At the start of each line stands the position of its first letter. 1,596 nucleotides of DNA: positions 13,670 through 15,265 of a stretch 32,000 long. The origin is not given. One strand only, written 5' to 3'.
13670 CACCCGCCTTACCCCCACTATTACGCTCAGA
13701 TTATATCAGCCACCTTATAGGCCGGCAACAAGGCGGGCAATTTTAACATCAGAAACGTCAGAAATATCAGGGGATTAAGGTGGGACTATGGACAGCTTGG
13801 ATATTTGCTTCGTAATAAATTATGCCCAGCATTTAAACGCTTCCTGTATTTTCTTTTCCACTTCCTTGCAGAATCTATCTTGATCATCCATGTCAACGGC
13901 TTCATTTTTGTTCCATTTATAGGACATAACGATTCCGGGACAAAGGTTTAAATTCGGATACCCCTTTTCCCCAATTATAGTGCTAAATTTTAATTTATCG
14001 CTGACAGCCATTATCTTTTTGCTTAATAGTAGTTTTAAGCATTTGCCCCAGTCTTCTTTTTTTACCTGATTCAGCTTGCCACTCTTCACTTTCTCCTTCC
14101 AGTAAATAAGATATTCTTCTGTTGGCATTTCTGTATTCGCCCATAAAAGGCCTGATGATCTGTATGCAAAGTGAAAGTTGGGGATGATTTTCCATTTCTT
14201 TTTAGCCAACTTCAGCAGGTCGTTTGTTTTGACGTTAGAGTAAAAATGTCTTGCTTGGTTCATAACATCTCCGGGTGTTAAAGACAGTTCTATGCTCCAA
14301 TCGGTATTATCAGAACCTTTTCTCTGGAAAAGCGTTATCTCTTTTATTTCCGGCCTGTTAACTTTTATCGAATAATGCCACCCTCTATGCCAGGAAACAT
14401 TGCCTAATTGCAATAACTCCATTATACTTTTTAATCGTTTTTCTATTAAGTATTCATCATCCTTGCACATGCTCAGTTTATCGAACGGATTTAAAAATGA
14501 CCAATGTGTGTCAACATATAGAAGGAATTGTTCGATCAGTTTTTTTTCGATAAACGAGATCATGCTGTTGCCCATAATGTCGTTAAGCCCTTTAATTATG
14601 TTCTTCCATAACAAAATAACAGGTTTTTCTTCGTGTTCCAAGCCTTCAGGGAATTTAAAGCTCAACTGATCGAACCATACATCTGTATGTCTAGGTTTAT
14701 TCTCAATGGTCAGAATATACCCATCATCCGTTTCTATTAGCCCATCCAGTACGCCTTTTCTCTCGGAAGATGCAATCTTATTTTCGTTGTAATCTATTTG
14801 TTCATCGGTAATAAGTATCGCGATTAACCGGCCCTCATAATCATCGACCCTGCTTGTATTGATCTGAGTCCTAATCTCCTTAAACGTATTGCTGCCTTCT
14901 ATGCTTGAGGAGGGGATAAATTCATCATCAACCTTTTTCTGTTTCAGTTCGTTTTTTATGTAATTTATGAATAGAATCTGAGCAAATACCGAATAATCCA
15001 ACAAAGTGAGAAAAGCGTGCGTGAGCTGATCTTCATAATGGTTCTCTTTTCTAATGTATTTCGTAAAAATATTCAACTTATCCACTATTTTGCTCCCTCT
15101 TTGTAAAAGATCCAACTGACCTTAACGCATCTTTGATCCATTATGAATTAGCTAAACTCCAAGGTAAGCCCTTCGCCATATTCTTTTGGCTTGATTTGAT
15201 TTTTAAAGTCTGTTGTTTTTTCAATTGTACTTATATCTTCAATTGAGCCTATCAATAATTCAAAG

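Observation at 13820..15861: Two-gene cassette of unknown function (PD-(D/E)XK-like 431-aa protein + 237-aa protein) in an integrase-flanked hotspot: candidate defence module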

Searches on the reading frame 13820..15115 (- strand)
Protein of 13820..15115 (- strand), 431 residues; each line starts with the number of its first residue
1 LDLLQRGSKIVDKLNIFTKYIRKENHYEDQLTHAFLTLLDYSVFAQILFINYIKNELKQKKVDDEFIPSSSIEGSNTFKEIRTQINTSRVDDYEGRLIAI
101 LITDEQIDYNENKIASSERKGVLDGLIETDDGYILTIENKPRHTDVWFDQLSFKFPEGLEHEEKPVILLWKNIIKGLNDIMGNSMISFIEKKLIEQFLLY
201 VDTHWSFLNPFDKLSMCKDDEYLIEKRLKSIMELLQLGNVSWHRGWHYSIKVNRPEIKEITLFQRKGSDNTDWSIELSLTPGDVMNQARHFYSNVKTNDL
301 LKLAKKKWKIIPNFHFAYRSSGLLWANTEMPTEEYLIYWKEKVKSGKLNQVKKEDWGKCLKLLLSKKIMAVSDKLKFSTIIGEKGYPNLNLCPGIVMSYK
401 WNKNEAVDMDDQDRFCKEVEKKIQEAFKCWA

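Call 4: search_protein_families(library=pfam, proteins=[window:13820-15115:-], max_evalue=1)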
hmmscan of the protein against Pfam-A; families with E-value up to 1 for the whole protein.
window:13820-15115:- (431 aa): 0 families

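Call 5: search_protein_families(library=padloc, proteins=[window:13820-15115:-], max_evalue=1)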
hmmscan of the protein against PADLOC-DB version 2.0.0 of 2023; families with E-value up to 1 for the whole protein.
window:13820-15115:- (431 aa): 0 families

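Call 6: search_protein_families(library=ncbifam, proteins=[window:13820-15115:-], max_evalue=1)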
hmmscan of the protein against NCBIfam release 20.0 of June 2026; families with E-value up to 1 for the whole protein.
window:13820-15115:- (431 aa): 0 families

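Call 7: search_protein_families(library=phrogs, proteins=[window:13820-15115:-], max_evalue=1)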
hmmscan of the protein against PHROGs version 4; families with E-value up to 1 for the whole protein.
window:13820-15115:- (431 aa): 0 families

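Call 8: find_homologous_proteins(query=window:13820-15115:-)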
Query window:13820-15115:- (431 aa): 6 proteins with E <= 0.001 among 5429 candidates.
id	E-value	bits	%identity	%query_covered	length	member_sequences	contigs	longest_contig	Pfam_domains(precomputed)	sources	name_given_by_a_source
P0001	8.0e-284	959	100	98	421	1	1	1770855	-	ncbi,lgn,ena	-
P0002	3.4e-121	423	47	97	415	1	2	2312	-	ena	-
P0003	9.8e-111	389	41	98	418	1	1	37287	-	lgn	-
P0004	1.7e-86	309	38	97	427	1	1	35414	-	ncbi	-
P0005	1.2e-46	178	32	93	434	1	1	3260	-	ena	-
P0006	8.5e-46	175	33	79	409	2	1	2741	-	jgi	jgi:hypothetical protein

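Call 10: search_solved_structures(query=window:13820-15115:-, max_evalue=10)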
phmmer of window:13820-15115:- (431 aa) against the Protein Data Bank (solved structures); distinct sequences matched with E-value up to 10: 3.
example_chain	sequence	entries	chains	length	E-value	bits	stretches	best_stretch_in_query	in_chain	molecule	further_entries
3k2n_A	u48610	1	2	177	0.029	16.5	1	127-170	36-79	Sigma-54-dependent transcriptional regulator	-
6oei_A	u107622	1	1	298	0.055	15.6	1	126-170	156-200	Spindle pole body component SPC42,Sigma-54-dependent transcriptional regulator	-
6ei6_A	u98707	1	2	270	0.53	12.3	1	286-336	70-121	Coiled-coil and C2 domain-containing protein 1-like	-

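Call 12: find_encoding_contigs(protein=P0003, flank=8000, max_places=3)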
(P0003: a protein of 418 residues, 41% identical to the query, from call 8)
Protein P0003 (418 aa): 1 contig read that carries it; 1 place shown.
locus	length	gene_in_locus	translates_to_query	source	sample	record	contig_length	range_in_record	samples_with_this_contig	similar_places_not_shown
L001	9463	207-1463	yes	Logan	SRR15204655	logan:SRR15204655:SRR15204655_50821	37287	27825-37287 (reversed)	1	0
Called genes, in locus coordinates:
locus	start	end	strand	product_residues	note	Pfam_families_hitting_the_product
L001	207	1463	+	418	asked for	-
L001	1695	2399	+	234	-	-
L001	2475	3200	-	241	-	-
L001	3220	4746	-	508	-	-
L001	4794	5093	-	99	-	-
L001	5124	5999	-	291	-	PF03781:FGE-sulfatase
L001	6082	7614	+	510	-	PF00246:Peptidase_M14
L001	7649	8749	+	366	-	-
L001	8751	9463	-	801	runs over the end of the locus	PF02190:LON_substr_bdg, PF07724:AAA_2 (weak), PF13191:AAA_16 (faint), PF00004:AAA, PF07728:AAA_5, PF22667:Lon_lid, PF05362:Lon_C, PF13541:ChlI (weak), +1 more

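Call 13: find_encoding_contigs(protein=P0004, flank=8000, max_places=3)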
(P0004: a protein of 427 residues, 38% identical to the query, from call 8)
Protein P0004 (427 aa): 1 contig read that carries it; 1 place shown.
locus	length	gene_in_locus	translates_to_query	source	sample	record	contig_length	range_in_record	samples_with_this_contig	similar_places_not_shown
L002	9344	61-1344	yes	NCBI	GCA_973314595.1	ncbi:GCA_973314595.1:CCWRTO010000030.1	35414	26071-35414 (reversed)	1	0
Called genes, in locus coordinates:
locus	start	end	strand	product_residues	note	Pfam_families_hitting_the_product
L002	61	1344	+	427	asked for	-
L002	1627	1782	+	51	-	-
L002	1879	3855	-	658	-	PF00128:Alpha-amylase (weak)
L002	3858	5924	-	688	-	PF11897:DUF3417, PF00343:Phosphorylase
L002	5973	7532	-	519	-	PF13205:Big_5, PF16561:AMPK1_CBM (faint), PF26120:CBM_1st_SusF (faint), PF22058:X25_BaPul_like (faint)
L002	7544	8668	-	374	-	-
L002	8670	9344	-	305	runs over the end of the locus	-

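Call 14: find_encoding_contigs(protein=P0002, flank=8000, max_places=3)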
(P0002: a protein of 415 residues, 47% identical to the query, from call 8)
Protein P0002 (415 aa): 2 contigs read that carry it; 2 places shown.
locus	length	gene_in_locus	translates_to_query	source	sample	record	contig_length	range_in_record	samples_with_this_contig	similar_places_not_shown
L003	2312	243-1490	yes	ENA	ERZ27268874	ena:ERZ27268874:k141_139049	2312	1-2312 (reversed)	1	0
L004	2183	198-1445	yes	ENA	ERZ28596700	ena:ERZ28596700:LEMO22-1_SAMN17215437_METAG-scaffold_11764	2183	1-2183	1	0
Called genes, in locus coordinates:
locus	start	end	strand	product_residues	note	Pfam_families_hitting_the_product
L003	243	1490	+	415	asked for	-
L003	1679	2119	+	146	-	PF00702:Hydrolase (faint), PF03031:NIF, PF05152:DUF705, PF13419:HAD_2 (faint)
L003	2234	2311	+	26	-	?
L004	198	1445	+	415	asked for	-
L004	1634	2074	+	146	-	PF00702:Hydrolase (faint), PF03031:NIF, PF05152:DUF705, PF13419:HAD_2 (faint)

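Call 22: find_homologous_proteins(query=A1, max_evalue=0.01)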
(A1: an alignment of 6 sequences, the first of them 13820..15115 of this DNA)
Query A1 (6 sequences) (431 aa, profile of the alignment): 20 proteins with E <= 0.01 among 7705 candidates.
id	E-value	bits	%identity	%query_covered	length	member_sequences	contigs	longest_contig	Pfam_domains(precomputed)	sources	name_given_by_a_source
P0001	2.3e-193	661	100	98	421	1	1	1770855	-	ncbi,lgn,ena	-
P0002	9.5e-188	642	47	97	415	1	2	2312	-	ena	-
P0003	1.8e-185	635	41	98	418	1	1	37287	-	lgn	-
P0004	1.1e-180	619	38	97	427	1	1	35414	-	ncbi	-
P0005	1.3e-166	573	32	93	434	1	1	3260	-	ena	-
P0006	2.7e-154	532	33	79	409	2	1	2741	-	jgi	jgi:hypothetical protein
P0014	4.0e-137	475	34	97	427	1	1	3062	-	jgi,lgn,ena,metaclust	metaclust:\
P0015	3.2e-134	466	34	97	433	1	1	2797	-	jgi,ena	-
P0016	3.5e-132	459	34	97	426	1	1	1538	-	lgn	-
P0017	1.4e-127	444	33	97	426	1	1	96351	-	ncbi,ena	-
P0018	1.2e-122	428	33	97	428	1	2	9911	-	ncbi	-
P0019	1.0e-118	415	33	97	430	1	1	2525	-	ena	-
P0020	1.5e-117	411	32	97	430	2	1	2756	-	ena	-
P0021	2.1e-117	410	33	97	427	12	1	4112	-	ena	-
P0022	1.6e-115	404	34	97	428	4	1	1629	-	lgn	-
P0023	2.3e-115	404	34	97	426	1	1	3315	-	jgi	-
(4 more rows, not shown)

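Call 25: find_encoding_contigs(protein=P0017, flank=10000, max_places=3)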
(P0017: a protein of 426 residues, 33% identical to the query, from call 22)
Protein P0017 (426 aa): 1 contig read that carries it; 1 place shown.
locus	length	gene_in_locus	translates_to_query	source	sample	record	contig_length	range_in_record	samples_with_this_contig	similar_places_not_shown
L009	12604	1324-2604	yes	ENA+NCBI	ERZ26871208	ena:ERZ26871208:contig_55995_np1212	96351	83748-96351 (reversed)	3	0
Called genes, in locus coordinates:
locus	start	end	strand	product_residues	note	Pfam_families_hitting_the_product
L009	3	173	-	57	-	?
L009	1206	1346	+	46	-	-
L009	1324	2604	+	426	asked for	-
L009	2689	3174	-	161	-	PF05974:DUF892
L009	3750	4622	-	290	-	PF00126:HTH_1, PF03466:LysR_substrate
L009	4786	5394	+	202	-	PF10520:Lipid_desat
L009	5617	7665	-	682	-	PF10670:DUF4198 (faint), PF13715:CarbopepD_reg_2 (faint), PF20598:DUF6795 (faint), PF22904:NOMO1-like_2nd (faint), PF17210:SdrD_B (faint), PF13620:CarboxypepD_reg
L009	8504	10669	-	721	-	PF00072:Response_reg, PF00989:PAS (weak), PF13426:PAS_9 (weak), PF00512:HisKA, PF02518:HATPase_c, PF00072:Response_reg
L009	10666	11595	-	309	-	PF02518:HATPase_c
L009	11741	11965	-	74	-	-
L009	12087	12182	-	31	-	-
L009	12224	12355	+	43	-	-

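Call 26: find_encoding_contigs(protein=P0018, flank=10000, max_places=3)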
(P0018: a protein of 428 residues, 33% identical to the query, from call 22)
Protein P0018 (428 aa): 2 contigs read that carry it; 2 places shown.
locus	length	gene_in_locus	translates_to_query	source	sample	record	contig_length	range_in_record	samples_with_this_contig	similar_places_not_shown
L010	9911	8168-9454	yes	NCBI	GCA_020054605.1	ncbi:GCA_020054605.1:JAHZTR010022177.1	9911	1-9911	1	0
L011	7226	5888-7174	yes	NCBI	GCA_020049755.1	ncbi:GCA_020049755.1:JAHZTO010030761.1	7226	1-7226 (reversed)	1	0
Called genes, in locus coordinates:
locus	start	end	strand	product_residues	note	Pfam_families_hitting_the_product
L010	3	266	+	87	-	?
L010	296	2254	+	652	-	PF08800:BT4734-like_N, PF05272:VapE-like_dom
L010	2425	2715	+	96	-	-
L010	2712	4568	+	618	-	PF12161:HsdM_N, PF02384:N6_Mtase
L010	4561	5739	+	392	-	PF01420:Methylase_S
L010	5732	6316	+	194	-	-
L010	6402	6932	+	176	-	-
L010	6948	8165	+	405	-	PF09565:RE_NgoFVII, PF13091:PLDc_2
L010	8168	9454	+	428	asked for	-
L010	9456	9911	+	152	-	?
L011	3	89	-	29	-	?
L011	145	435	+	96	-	-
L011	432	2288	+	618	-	PF12161:HsdM_N, PF02384:N6_Mtase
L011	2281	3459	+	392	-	PF01420:Methylase_S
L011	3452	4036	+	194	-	-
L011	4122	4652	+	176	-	-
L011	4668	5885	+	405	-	PF09565:RE_NgoFVII, PF13091:PLDc_2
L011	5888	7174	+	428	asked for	-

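Call 38: find_related_loci(query=A3, collection=genome_contigs, flank=10000)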
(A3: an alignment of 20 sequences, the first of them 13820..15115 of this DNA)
Query A3 (431 aa) in genome_contigs; peptide patterns used: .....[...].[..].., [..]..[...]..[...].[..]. (x = any residue, [..] = any of these).
57 stretches matched a pattern; 33 encode a relative of the query (tblastn E <= 1e-3); 33 distinct loci.
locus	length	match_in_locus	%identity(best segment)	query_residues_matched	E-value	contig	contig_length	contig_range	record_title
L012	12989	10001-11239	36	14-429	4e-84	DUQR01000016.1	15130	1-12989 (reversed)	MAG TPA_asm: Bacillota bacterium isolate AS08sgBPME_427 86165_AS08, whole genome shotgun sequence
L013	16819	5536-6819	36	6-430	5e-83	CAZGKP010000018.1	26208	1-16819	MAG TPA_asm: uncultured Candidatus Sumerlaeota bacterium isolate binchicken_co100_147 genome assembly, contig: NODE_2779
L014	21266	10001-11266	35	5-430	4e-73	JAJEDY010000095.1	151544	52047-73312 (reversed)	MAG: Candidatus Latescibacterota bacterium isolate p16x33bins.50 k141_1363968, whole genome shotgun sequence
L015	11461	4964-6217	30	11-431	9e-69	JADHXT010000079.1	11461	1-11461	MAG: Candidatus Brocadiia bacterium isolate BS750m-G60 BS-750m-C10332, whole genome shotgun sequence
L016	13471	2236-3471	36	11-427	6e-65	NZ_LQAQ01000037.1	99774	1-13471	Flammeovirga sp. SJP92 Scaffold2_15, whole genome shotgun sequence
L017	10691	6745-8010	31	11-431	3e-63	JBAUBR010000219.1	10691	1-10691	MAG: Terracidiphilus sp. isolate MFD10722_ilm_asm_bin9 k127_279102, whole genome shotgun sequence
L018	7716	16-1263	36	7-428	1e-61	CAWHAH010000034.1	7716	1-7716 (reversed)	MAG: uncultured Verrucomicrobiae bacterium isolate MFD01231.bin.2.53 genome assembly, contig: contig_15897, whole genome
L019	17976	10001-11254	35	8-428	1e-61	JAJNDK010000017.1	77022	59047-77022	MAG: Bacteroidetes bacterium isolate C_No_T20_B_bin.3 scaffold_165, whole genome shotgun sequence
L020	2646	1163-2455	30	9-431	4e-62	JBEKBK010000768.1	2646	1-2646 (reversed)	MAG: Bryobacteraceae bacterium isolate SPRUCE 134 SPRUCE_134_768, whole genome shotgun sequence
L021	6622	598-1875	33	14-427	5e-61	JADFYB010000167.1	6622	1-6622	MAG: Nitrospirae bacterium isolate nDJH6bin1 nDJH6_bin1_NODE_10114_length_6622_cov_5.022232, whole genome shotgun sequen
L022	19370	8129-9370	34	11-429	3e-60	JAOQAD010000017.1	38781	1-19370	MAG: Bacteroidetes bacterium isolate RYN_273 scaffold_1095449, whole genome shotgun sequence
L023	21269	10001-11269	32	14-427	6e-59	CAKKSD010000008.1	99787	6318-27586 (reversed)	Thermodesulfovibrionia bacterium isolate Hainich-H32-bin005-1 genome assembly, contig: H32-bin005_1_Hain_H32_02um_R1_64_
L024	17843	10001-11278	32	11-427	7e-57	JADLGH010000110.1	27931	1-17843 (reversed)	MAG: Candidatus Dadabacteria bacterium isolate SJ427 c_000001833340, whole genome shotgun sequence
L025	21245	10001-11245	31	11-428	1e-56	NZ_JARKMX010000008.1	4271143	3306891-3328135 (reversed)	Paraflavitalea pollutisoli strain H1-2-19X velvet_auto_105_8, whole genome shotgun sequence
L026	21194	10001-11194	33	11-410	1e-55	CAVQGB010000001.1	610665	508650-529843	MAG: uncultured Verrucomicrobiae bacterium isolate MFD05502.bin.2.110 genome assembly, contig: contig_12627, whole genom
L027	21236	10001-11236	32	11-426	2e-55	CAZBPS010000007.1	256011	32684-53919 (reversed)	MAG TPA_asm: uncultured Flavipsychrobacter sp. isolate SRP285395_co1_537 genome assembly, contig: NODE_25_length_256011_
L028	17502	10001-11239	34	11-427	2e-55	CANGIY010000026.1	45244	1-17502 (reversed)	MAG: Chitinophagaceae bacterium isolate Jr-7aug17-256 genome assembly, contig: Jr-7aug17-C1155, whole genome shotgun seq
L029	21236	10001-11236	33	11-427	7e-54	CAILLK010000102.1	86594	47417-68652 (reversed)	MAG: uncultured Bacteroidetes bacterium isolate AM_bin-0098 genome assembly, contig: bin-0098:102/163, whole genome shot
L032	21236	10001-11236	32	11-426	3e-55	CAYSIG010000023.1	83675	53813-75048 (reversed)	MAG TPA_asm: uncultured Flavipsychrobacter sp. isolate SRP292972_co1_134 genome assembly, contig: NODE_245_length_83675_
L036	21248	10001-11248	35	11-429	9e-56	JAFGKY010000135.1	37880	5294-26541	MAG: Bacteroidales bacterium isolate Zod_Metabat.37 k87_10195991, whole genome shotgun sequence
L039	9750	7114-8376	27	14-429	4e-45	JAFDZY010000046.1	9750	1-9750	MAG: Bacteroidetes bacterium isolate SZAS AMP-78 CK_MAG-79__46__length-9750, whole genome shotgun sequence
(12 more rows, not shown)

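Call 43: predict_structure(alignment_id=A3)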
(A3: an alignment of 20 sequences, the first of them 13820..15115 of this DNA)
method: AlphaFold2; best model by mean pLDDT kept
length: 431 residues; sequences in the alignment: 20
mean_pLDDT: 86.9   pTM: 0.83
mean pLDDT of the five models: 86.9, 86.1, 85.1, 85.1, 84.8
residues with pLDDT >= 90: 288; 70-90: 101; 50-70: 18; < 50: 24
segments of 3 or more residues with pLDDT < 50: 1-14, 18-26
pLDDT, mean of each block of 10 residues (from residue 1): 36 44 50 93 92 91 80 68 84 87 85 70 89 91 84 78 90 95 89 95 93 94 94 94 83 93 87 93 94 95 94 91 91 96 95 94 96 92 91 96 97 97 96 75
secondary structure, 60 per line:
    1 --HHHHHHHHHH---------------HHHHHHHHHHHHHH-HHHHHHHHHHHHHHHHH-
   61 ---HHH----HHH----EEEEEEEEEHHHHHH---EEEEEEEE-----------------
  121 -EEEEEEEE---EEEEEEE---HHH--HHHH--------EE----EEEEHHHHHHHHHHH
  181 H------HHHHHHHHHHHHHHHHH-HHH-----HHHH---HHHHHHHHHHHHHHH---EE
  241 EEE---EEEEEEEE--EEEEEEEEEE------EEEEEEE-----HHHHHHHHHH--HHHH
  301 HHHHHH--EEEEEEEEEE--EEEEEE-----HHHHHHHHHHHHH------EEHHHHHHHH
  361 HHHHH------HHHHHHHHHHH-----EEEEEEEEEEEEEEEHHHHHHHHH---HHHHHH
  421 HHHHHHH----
elements in order: H3-12 H28-41 H43-59 E78-86 H87-92 E96-103 E122-129 E133-139 H148-151 E166-169 H170-181 H188-204 H214-217 H221-235 E239-243 E247-254 E257-266 E273-279 H285-294 H297-306 E309-318 E321-326 H332-344 H353-365 H372-382 E388-402 H403-411 H415-427
